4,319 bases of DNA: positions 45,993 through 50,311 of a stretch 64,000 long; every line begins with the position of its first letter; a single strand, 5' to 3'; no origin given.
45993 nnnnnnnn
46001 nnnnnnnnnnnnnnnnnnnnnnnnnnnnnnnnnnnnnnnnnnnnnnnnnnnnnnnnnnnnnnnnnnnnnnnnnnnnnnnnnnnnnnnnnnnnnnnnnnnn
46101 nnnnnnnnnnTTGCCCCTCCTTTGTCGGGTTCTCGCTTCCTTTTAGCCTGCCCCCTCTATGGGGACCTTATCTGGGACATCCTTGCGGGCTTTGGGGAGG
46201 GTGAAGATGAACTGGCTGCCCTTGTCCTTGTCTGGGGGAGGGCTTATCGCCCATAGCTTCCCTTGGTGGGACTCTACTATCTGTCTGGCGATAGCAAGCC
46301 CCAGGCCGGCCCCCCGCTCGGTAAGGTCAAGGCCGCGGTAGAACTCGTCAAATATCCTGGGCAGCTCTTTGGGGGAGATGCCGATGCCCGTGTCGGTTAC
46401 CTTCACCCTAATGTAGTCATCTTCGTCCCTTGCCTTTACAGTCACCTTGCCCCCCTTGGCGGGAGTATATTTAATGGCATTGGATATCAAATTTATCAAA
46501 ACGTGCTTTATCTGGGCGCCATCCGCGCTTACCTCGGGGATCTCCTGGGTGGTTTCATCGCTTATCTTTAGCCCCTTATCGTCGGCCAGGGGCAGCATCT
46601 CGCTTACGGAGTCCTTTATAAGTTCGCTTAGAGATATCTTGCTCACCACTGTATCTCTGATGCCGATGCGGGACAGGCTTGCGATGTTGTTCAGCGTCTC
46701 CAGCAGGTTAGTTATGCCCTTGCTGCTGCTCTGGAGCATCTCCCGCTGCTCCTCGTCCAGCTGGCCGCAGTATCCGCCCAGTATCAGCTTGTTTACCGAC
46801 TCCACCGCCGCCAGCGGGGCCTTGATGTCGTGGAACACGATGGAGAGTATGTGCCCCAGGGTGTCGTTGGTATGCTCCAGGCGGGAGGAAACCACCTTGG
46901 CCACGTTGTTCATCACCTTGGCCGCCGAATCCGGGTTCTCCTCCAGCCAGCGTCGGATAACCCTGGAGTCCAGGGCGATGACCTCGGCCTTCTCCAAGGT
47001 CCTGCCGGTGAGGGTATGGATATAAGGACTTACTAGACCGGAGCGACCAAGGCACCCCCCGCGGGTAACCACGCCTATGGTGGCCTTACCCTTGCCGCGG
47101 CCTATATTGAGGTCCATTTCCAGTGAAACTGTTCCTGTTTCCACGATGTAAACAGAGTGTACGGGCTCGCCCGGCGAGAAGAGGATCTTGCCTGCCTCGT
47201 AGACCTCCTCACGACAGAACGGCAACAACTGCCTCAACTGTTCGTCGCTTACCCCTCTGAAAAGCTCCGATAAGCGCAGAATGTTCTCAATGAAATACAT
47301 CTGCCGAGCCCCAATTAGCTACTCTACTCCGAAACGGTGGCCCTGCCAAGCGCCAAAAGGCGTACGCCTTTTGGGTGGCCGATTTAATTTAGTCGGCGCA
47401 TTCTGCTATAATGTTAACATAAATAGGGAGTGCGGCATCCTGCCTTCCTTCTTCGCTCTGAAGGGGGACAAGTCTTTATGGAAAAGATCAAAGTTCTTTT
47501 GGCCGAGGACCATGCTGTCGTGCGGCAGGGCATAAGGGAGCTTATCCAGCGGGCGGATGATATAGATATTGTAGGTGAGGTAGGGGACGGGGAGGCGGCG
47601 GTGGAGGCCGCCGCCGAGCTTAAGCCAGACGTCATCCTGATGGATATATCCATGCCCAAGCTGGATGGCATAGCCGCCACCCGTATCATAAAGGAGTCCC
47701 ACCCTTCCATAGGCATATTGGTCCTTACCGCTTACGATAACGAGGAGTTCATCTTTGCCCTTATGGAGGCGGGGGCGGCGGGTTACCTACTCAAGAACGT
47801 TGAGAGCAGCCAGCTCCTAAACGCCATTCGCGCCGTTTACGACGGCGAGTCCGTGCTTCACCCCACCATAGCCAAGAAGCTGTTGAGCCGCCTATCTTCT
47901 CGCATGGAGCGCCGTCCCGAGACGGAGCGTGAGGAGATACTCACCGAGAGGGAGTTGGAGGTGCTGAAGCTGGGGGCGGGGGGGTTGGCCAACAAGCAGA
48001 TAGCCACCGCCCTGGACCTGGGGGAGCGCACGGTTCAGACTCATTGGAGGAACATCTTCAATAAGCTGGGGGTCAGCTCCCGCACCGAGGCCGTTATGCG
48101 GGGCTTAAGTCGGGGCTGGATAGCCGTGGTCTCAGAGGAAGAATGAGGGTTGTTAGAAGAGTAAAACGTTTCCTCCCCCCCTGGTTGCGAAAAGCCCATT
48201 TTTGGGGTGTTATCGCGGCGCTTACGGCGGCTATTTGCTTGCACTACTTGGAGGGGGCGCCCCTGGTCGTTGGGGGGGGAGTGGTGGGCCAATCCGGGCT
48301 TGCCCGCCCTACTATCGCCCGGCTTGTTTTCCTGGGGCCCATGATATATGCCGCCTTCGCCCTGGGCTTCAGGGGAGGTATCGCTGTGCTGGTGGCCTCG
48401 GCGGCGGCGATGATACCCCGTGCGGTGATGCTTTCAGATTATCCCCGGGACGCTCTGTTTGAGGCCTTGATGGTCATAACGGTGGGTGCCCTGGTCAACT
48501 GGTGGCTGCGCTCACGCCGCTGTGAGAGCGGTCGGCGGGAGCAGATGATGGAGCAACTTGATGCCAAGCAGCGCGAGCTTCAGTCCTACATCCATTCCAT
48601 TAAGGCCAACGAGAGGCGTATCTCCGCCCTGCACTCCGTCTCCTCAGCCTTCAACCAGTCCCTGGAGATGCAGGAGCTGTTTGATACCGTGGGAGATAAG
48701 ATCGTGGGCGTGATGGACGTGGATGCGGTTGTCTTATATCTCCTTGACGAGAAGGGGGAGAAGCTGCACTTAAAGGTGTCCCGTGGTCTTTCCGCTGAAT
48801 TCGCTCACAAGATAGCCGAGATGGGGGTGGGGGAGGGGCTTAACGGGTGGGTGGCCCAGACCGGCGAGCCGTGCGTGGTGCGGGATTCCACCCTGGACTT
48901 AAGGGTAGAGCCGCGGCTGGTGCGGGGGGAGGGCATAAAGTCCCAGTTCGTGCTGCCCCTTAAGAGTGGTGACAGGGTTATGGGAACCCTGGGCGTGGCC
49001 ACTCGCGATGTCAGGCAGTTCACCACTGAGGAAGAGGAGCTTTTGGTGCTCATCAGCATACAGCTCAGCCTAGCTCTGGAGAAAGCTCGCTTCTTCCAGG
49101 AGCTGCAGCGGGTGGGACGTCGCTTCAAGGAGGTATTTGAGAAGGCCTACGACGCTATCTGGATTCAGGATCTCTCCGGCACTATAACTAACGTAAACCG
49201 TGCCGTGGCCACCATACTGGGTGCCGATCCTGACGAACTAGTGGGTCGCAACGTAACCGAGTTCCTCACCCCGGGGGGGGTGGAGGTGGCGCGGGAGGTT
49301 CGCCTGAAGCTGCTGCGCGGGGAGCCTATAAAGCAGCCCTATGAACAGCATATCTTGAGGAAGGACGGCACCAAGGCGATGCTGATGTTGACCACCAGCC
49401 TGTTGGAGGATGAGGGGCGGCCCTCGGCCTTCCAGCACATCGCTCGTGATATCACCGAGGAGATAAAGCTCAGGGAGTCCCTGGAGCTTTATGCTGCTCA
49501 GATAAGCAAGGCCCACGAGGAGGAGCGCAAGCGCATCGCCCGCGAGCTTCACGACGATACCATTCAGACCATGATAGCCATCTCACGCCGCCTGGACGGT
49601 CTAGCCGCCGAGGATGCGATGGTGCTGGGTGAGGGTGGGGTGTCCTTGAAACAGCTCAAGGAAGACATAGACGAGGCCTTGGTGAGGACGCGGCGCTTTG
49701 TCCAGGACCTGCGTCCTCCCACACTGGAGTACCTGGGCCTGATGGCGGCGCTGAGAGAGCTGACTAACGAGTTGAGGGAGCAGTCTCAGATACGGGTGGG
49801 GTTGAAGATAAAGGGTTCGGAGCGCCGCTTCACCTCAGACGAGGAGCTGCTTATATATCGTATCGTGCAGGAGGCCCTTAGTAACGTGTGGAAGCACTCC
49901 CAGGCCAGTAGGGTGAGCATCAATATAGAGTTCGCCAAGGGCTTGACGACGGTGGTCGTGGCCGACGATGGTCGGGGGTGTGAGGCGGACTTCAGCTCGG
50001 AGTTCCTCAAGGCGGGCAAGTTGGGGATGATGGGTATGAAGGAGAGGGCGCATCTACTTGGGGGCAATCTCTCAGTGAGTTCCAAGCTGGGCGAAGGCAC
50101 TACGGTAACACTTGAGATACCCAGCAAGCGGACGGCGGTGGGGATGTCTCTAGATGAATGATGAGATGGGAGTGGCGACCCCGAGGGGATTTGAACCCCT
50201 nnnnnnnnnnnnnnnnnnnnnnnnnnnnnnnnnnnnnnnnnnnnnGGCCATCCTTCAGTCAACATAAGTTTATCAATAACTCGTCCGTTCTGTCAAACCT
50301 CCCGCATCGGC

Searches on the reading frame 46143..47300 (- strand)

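Call 18: search_protein_families(library=pfam, proteins=[window:46143-47300:-])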
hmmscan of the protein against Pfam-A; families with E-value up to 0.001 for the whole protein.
window:46143-47300:- (385 aa): 4 families
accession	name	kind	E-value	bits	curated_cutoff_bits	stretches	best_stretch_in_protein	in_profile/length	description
PF02518.31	HATPase_c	-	1e-29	103.6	26.4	1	260-371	2-110/111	Histidine kinase-, DNA gyrase B-, and HSP90-like ATPase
PF00027.35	cNMP_binding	-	2.5e-10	40.6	27.5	1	32-122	2-89/89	Cyclic nucleotide-binding domain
PF00512.31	HisKA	-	1.4e-05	25.5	26.9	1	151-212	5-63/66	His Kinase A (phospho-acceptor) domain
PF13581.12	HATPase_c_2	-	7.6e-05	23.2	27.4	1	271-345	39-112/127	Histidine kinase-like ATPase domain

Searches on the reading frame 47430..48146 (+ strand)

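Call 21: search_protein_families(library=pfam, proteins=[window:47430-48146:+], max_evalue=0.00001)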
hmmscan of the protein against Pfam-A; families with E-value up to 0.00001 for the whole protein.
window:47430-48146:+ (238 aa): 2 families
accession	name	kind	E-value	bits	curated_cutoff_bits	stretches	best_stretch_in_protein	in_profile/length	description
PF00072.30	Response_reg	-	2e-28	99.2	30.2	1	22-134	1-111/111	Response regulator receiver domain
PF00196.25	GerE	-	1.3e-19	70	23.5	1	170-223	2-55/57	Bacterial regulatory proteins, luxR family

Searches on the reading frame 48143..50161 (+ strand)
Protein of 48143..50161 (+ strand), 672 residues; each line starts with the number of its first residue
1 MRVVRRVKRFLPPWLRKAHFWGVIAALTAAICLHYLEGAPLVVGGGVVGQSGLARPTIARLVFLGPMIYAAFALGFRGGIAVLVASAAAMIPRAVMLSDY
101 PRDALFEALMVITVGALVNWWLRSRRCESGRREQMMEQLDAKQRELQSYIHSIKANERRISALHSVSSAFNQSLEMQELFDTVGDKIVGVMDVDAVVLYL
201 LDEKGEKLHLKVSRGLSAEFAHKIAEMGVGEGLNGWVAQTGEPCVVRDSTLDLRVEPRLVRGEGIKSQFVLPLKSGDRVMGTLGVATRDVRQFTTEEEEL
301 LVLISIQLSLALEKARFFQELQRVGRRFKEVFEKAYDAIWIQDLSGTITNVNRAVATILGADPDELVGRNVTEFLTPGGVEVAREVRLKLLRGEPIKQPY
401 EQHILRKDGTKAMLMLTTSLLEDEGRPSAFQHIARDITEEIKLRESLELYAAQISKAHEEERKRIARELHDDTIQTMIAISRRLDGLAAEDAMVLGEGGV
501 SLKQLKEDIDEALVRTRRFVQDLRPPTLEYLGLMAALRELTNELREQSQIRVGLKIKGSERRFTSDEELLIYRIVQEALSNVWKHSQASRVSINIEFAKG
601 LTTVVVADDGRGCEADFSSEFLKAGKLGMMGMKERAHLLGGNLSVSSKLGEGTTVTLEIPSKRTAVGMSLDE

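Call 21: search_protein_families(library=pfam, proteins=[window:48143-50161:+], max_evalue=0.00001)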
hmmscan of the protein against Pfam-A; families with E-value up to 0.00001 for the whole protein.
window:48143-50161:+ (672 aa): 9 families
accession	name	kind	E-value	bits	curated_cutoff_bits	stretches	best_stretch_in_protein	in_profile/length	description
PF01590.32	GAF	-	7.1e-18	65.9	22.4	1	176-312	2-133/133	GAF domain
PF13185.12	GAF_2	-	1.7e-17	64.3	28.6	1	174-313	2-136/136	GAF domain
PF02518.31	HATPase_c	-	1.5e-13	51.6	26.4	1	568-662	3-110/111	Histidine kinase-, DNA gyrase B-, and HSP90-like ATPase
PF13426.13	PAS_9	-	2.4e-13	50.7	27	1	337-439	2-103/103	PAS domain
PF07730.19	HisKA_3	-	5.1e-12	46.6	24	1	461-528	1-68/68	Histidine kinase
PF08448.16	PAS_4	-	5.5e-11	43.1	23.1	1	333-440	2-108/110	PAS fold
PF13492.12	GAF_3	-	8e-10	39.7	27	1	175-313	1-128/129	GAF domain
PF00989.32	PAS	-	1.7e-09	38.2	22.6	1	327-437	2-113/113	PAS fold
PF13188.13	PAS_8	-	4.4e-07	30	21.8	1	326-374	1-50/65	PAS domain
